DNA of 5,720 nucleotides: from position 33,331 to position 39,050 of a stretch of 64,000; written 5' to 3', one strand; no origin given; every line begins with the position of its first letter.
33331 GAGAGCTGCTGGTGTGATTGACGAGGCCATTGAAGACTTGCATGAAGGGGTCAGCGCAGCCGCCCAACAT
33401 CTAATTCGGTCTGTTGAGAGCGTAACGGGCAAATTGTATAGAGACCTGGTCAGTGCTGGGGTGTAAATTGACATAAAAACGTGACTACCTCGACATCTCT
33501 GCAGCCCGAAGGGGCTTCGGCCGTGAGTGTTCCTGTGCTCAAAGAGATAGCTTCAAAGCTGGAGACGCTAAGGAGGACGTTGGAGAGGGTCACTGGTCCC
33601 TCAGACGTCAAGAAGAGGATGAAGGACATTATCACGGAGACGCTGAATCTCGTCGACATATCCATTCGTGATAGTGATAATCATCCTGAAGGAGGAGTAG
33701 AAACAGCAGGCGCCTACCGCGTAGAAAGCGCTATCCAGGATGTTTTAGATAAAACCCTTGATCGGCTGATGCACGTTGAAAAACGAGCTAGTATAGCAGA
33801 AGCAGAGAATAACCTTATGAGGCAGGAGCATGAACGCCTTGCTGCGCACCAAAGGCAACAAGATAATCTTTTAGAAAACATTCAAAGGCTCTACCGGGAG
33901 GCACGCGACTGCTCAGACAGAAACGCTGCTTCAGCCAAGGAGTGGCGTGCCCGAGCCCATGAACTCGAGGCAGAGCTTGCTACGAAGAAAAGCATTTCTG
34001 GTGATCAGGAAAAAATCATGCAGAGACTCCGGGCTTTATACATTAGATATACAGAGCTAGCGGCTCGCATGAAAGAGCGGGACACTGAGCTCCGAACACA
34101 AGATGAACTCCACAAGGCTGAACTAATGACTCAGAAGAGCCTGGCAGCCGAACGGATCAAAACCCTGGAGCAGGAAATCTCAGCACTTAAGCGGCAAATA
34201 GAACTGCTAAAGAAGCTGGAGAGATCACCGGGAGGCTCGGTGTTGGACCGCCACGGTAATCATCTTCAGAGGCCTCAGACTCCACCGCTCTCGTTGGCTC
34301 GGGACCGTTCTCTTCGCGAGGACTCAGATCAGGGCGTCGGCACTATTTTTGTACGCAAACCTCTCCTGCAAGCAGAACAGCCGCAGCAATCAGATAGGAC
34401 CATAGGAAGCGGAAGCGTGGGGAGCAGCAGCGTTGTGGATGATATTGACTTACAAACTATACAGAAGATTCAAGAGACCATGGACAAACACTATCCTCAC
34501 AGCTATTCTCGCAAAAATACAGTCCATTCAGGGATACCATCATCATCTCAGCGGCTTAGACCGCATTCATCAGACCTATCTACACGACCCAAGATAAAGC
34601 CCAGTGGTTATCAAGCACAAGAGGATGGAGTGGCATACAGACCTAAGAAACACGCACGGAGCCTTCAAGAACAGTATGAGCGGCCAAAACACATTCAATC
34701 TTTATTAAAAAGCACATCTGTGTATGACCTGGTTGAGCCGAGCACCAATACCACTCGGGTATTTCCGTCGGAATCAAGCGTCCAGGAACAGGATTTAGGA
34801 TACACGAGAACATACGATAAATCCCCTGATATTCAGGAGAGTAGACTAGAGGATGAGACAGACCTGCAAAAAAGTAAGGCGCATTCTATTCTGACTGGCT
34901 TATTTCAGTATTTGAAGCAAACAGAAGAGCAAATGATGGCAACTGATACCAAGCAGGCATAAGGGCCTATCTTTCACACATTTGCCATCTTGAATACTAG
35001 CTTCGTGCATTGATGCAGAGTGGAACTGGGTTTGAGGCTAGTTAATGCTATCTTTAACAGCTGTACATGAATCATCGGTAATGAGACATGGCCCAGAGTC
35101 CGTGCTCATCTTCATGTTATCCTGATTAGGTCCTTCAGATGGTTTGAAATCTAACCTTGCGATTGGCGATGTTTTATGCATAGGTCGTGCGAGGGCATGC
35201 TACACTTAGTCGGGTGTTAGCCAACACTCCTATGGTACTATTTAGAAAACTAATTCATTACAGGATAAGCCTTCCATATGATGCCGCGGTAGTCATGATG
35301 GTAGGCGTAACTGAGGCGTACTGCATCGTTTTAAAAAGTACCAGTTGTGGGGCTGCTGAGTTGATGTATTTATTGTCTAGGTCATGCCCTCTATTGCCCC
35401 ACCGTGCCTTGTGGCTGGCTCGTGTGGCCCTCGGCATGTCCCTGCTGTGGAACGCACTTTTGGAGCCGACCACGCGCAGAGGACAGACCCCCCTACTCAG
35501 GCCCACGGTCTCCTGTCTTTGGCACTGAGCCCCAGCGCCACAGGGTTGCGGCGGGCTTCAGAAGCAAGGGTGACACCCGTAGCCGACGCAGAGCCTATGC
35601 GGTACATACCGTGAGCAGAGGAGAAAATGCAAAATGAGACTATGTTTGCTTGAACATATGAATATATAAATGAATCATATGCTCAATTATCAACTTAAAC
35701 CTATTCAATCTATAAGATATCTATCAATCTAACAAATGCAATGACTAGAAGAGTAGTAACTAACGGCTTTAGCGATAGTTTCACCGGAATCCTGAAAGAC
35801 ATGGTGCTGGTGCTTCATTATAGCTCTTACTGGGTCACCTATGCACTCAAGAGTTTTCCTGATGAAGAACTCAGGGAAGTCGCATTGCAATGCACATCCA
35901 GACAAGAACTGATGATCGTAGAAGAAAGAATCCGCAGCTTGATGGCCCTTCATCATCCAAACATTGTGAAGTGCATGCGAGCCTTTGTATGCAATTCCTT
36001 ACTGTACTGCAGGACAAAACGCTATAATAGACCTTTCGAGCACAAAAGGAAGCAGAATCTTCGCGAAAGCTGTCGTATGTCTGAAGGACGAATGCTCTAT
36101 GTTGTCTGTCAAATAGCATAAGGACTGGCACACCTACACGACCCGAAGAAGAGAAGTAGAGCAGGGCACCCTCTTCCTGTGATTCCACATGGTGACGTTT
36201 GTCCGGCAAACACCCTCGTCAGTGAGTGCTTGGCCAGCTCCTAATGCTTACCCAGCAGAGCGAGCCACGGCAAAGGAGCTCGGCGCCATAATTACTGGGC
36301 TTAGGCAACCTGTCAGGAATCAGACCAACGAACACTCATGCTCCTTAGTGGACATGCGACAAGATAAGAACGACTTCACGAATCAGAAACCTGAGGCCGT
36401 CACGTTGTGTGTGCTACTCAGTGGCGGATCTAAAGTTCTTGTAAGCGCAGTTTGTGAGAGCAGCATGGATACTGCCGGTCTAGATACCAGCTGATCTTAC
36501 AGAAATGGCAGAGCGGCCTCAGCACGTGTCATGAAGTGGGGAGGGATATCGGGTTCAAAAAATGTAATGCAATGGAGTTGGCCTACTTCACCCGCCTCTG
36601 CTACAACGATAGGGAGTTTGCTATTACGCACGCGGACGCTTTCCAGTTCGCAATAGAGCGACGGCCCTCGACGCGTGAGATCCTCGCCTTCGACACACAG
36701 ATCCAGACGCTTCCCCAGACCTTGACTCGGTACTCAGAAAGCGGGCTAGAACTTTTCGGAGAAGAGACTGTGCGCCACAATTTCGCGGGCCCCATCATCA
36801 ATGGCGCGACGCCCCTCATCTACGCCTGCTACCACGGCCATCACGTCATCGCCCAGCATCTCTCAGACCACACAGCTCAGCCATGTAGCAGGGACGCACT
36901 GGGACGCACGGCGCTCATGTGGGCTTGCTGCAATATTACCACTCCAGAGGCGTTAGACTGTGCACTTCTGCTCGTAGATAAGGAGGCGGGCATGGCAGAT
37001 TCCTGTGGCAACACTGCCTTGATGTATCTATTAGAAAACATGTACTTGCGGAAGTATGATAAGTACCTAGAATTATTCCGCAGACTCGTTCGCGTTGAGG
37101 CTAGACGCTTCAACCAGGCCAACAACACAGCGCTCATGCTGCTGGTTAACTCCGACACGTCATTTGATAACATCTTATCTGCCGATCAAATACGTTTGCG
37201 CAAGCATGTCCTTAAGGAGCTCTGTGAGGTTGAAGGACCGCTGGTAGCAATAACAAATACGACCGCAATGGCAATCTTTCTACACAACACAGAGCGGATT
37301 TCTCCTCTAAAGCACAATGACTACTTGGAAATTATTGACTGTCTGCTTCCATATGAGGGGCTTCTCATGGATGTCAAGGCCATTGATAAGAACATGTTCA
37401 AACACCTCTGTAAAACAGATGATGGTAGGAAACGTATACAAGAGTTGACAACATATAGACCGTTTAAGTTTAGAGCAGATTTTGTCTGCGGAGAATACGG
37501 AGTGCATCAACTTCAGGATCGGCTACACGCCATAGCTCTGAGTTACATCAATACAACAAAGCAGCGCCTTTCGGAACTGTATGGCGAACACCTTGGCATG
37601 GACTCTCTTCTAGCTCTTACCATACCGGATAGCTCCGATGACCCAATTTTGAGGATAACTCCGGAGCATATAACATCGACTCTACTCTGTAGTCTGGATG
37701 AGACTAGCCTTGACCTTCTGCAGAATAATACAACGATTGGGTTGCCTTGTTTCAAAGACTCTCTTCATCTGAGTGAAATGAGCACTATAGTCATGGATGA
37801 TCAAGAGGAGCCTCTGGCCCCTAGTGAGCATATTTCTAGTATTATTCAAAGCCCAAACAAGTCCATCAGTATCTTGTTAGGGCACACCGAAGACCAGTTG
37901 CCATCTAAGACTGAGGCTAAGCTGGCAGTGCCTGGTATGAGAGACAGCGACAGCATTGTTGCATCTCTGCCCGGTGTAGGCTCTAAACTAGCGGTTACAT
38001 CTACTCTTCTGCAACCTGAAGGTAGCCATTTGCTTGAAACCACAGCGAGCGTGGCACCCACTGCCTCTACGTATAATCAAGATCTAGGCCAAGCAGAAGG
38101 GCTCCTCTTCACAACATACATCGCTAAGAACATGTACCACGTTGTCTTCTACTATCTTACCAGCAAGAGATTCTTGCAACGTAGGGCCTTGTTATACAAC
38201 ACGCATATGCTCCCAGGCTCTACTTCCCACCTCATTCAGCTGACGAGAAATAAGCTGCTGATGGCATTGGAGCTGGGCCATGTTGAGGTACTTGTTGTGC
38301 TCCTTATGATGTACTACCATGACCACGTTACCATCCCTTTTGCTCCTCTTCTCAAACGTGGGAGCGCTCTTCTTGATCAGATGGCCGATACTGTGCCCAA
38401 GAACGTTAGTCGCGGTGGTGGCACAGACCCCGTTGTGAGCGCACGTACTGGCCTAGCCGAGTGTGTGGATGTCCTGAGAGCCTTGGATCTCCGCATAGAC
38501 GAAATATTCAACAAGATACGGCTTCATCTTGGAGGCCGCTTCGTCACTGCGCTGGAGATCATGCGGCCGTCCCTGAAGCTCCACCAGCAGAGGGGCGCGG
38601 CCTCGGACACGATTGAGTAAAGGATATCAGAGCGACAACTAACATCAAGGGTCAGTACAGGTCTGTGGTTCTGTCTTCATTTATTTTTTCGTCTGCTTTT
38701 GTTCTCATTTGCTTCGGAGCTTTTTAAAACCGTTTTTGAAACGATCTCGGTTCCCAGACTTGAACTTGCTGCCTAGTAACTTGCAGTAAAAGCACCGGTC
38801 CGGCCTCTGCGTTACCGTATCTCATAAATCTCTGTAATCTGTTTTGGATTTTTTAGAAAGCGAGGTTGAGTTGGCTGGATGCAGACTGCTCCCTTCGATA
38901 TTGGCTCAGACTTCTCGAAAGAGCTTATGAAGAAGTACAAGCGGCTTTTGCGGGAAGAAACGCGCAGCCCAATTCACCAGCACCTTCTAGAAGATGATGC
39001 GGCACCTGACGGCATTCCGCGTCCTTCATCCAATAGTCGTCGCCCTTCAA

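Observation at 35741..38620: A fossil NEK kinase domain sits in front of an intact 21.1 ankyrin ORF.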

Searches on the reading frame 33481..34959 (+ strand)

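Call 5: search_protein_families(library=pfam, proteins=[window:33481-34959:+], max_evalue=1)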
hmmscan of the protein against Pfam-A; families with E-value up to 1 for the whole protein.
window:33481-34959:+ (493 aa): 4 families
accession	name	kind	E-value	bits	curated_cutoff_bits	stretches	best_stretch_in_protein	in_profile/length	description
PF04632.18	FUSC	-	0.033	13.2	30.9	1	45-242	160-332/660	Fusaric acid resistance protein family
PF14712.11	Snapin_Pallidin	-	0.088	13.7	29.6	0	113-167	15-72/89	Snapin/Pallidin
PF20516.4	PDDEXK_12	-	0.15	12.1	27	1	116-173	19-70/246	PD-(D/E)XK nuclease superfamily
PF24568.1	CC_PcsB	-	0.78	10.1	27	1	389-424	16-51/75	Peptidoglycan hydrolase PcsB, coiled-coil domain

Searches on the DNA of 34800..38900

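Call 43: search_rna_families(source=window, start=34800, end=38900, threshold=evalue, max_evalue=1)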
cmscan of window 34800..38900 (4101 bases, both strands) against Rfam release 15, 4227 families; matches with E-value up to 1: 0.
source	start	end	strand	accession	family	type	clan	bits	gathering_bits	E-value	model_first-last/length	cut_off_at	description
